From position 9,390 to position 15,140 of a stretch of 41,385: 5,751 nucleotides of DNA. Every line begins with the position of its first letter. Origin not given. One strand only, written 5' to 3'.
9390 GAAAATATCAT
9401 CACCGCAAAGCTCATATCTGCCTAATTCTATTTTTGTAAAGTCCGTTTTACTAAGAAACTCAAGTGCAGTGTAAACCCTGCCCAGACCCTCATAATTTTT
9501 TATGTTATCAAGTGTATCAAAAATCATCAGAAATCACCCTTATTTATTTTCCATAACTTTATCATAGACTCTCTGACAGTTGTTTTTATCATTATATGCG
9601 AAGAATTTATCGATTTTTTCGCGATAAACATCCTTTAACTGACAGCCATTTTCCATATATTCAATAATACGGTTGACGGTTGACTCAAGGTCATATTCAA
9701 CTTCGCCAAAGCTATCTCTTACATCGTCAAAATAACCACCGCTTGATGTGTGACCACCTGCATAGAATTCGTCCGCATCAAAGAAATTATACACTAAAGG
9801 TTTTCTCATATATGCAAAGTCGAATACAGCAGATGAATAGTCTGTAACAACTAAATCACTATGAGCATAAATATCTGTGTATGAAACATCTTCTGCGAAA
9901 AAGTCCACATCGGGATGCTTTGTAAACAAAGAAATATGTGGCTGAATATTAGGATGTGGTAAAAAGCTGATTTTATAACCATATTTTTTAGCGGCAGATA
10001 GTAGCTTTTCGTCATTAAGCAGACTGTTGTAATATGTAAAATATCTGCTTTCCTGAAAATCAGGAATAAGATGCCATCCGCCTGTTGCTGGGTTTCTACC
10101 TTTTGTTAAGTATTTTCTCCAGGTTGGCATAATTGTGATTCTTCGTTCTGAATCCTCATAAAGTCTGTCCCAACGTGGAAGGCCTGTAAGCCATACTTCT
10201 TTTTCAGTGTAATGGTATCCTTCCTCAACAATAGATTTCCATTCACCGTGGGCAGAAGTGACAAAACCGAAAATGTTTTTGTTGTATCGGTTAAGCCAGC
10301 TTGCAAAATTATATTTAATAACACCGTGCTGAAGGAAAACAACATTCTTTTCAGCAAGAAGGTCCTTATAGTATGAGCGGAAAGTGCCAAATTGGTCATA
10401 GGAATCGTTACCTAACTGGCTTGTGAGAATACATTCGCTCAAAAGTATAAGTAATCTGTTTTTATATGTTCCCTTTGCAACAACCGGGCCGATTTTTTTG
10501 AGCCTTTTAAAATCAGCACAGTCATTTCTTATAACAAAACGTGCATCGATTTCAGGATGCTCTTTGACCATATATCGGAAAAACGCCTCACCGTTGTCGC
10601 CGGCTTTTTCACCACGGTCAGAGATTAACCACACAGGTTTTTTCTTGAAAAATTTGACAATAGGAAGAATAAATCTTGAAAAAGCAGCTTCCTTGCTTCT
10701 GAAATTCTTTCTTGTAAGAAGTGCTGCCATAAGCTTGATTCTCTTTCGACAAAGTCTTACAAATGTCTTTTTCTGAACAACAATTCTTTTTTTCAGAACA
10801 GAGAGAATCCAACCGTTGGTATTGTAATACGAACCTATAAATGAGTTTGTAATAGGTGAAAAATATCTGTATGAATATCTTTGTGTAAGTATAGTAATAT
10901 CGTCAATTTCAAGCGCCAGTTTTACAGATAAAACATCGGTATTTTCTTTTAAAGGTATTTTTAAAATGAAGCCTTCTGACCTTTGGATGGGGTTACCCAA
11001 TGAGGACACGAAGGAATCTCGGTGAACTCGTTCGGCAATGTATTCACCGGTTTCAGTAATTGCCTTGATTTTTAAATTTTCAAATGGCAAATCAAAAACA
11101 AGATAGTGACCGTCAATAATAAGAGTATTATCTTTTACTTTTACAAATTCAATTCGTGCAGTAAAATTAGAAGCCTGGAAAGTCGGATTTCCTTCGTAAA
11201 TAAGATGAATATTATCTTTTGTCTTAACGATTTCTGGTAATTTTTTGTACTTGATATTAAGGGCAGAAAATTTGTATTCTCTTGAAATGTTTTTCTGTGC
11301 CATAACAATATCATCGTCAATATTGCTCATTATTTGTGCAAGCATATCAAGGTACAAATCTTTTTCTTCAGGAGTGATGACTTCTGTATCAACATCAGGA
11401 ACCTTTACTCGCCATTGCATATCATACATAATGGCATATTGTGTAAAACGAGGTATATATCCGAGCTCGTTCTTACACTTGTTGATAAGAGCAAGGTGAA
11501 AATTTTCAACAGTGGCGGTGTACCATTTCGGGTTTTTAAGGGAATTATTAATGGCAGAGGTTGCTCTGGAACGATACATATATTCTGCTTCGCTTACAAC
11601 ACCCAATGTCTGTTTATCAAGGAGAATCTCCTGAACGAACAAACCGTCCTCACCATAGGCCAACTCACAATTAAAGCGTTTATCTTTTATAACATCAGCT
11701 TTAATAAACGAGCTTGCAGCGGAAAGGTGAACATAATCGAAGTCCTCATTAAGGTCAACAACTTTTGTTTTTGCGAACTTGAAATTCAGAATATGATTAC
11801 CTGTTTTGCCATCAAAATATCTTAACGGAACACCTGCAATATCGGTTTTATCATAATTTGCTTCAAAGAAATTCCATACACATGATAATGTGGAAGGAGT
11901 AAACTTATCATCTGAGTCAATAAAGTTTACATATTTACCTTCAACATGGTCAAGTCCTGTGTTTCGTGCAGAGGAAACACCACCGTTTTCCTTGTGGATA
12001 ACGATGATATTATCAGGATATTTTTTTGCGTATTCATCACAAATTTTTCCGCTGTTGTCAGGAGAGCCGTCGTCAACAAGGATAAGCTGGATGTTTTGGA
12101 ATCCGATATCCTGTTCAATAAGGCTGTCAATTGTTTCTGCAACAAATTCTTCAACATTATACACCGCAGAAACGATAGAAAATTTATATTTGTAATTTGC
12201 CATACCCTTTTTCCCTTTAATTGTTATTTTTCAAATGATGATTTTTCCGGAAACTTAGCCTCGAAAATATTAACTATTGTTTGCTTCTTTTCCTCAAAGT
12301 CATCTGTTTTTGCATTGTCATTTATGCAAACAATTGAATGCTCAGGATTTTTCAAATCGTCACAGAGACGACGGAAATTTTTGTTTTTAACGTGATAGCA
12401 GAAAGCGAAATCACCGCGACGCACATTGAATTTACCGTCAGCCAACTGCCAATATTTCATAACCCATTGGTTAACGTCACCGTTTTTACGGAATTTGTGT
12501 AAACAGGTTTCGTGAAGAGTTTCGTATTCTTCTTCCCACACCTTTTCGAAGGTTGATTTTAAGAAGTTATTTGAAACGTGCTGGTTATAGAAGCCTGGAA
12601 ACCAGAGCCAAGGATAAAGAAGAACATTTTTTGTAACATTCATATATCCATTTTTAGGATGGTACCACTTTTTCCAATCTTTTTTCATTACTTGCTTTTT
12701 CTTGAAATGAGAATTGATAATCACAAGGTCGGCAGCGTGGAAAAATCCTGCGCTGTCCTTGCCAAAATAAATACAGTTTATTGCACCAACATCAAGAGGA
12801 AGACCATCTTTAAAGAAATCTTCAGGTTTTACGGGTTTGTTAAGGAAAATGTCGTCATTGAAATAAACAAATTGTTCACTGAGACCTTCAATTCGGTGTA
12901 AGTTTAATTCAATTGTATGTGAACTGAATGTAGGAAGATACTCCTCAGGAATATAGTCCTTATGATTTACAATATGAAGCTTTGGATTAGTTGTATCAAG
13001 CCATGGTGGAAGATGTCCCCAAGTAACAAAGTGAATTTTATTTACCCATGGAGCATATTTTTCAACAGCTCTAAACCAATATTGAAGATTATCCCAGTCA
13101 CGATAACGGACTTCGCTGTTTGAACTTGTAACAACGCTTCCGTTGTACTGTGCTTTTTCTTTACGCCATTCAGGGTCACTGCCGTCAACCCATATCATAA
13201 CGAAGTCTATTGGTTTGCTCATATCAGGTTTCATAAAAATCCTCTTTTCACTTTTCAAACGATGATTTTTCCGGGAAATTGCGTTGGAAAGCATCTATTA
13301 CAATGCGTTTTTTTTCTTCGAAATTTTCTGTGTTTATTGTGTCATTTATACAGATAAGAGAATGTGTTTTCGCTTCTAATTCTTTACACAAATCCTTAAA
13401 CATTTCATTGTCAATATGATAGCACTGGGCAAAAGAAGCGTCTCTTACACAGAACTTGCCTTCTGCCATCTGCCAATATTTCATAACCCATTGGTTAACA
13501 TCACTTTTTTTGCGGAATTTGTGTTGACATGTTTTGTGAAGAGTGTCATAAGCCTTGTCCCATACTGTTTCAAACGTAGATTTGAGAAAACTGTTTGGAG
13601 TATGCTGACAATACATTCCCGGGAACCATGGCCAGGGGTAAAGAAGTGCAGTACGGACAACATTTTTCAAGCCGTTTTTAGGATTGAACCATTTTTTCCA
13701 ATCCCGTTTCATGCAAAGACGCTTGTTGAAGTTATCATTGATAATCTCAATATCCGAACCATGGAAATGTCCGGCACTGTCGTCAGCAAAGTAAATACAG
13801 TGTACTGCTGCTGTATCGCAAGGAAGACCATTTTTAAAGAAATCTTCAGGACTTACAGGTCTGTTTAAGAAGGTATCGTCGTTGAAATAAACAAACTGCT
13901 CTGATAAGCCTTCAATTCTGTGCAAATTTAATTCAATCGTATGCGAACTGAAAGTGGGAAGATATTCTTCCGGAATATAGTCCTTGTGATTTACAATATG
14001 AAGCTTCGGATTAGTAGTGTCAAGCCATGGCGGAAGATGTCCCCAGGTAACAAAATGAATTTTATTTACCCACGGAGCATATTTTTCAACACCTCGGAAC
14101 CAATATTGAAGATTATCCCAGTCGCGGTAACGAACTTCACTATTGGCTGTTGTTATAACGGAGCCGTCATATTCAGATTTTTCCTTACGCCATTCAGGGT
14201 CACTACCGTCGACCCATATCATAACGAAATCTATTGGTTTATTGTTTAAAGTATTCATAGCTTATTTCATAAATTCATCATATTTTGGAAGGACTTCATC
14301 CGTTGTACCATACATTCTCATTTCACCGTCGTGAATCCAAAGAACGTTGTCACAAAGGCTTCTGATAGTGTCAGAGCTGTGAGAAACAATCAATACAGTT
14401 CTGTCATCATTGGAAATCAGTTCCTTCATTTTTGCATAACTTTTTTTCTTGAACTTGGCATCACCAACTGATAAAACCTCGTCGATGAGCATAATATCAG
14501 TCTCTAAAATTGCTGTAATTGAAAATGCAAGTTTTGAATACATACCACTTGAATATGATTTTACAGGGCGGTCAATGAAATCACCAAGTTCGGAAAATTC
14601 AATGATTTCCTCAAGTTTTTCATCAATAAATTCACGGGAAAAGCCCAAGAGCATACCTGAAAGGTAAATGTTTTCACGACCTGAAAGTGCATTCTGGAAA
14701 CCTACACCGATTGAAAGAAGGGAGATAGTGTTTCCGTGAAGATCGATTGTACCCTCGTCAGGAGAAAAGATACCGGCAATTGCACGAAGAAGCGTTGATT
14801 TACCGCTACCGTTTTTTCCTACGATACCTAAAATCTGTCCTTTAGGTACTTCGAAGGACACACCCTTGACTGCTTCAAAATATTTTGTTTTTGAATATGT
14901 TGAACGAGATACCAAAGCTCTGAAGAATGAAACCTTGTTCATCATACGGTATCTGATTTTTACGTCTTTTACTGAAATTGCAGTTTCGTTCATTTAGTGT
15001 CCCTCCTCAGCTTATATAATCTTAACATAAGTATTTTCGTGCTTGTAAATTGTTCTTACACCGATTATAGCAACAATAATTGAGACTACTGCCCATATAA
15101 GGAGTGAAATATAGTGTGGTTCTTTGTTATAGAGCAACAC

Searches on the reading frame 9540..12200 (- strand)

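Call 18: search_protein_families(library=pfam, proteins=[window:9540-12200:-], max_evalue=0.00001)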
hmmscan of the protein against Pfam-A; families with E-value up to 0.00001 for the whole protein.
window:9540-12200:- (886 aa): 4 families
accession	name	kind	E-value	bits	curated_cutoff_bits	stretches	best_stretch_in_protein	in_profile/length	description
PF04464.20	Glyphos_transf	-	4.3e-43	148.1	22.1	1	514-883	7-366/367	CDP-Glycerol:Poly(glycerophosphate) glycerophosphotransferase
PF00535.33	Glycos_transf_2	-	3.9e-31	108.7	23.3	1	8-137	1-128/168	Glycosyl transferase family 2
PF13641.12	Glyco_tranf_2_3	-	4.5e-09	37.1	27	1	8-138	4-132/230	Glycosyltransferase like family 2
PF10111.15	Glyco_tranf_2_2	-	1.4e-06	28.4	27.3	1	9-105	2-99/276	Glycosyltransferase like family 2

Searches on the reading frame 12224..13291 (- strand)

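Call 18: search_protein_families(library=pfam, proteins=[window:12224-13291:-], max_evalue=0.00001)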
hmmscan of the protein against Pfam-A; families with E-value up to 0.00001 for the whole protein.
window:12224-13291:- (355 aa): 3 families
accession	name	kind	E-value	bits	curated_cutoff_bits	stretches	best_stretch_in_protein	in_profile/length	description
PF11380.13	Stealth_CR2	-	2.2e-47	160.2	39.4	1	62-162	1-103/108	Stealth protein CR2, conserved region 2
PF17101.10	Stealth_CR1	-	6.5e-10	39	27.2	1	27-52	2-27/29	Stealth protein CR1, conserved region 1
PF17103.10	Stealth_CR4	-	2.8e-06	27.6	27.4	1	314-355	5-45/55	Stealth protein CR4, conserved region 4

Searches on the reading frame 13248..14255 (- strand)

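Call 18: search_protein_families(library=pfam, proteins=[window:13248-14255:-], max_evalue=0.00001)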
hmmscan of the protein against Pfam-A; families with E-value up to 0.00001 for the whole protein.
window:13248-14255:- (335 aa): 4 families
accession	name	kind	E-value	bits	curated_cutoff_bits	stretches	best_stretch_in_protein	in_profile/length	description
PF11380.13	Stealth_CR2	-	2.2e-47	160.1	39.4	1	42-144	1-105/108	Stealth protein CR2, conserved region 2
PF17101.10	Stealth_CR1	-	1.9e-09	37.5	27.2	1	7-32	2-27/29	Stealth protein CR1, conserved region 1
PF17103.10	Stealth_CR4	-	1.1e-07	32.1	27.4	1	292-335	2-45/55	Stealth protein CR4, conserved region 4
PF17102.10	Stealth_CR3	-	2.5e-06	27.7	24.2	0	218-265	2-49/49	Stealth protein CR3, conserved region 3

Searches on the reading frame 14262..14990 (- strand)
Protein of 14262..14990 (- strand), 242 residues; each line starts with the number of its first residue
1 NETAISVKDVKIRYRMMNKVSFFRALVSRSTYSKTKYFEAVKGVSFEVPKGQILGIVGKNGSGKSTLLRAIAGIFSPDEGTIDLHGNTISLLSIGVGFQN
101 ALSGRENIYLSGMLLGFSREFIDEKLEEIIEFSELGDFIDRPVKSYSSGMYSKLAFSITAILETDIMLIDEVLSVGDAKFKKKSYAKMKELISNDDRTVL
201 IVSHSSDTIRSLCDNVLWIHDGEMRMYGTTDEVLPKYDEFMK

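Call 18: search_protein_families(library=pfam, proteins=[window:14262-14990:-], max_evalue=0.00001)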
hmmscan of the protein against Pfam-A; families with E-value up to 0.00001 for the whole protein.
window:14262-14990:- (242 aa): 3 families
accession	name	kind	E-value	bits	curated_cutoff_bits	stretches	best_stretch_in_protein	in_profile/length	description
PF00005.33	ABC_tran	-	3.7e-22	79.8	25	1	41-172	1-135/137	ABC transporter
PF13304.12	AAA_21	-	5.4e-06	27.1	27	0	54-88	2-36/304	AAA domain, putative AbiEii toxin, Type IV TA system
PF13555.12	AAA_29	-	7e-06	26.1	27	0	45-79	16-50/61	P-loop containing region of AAA domain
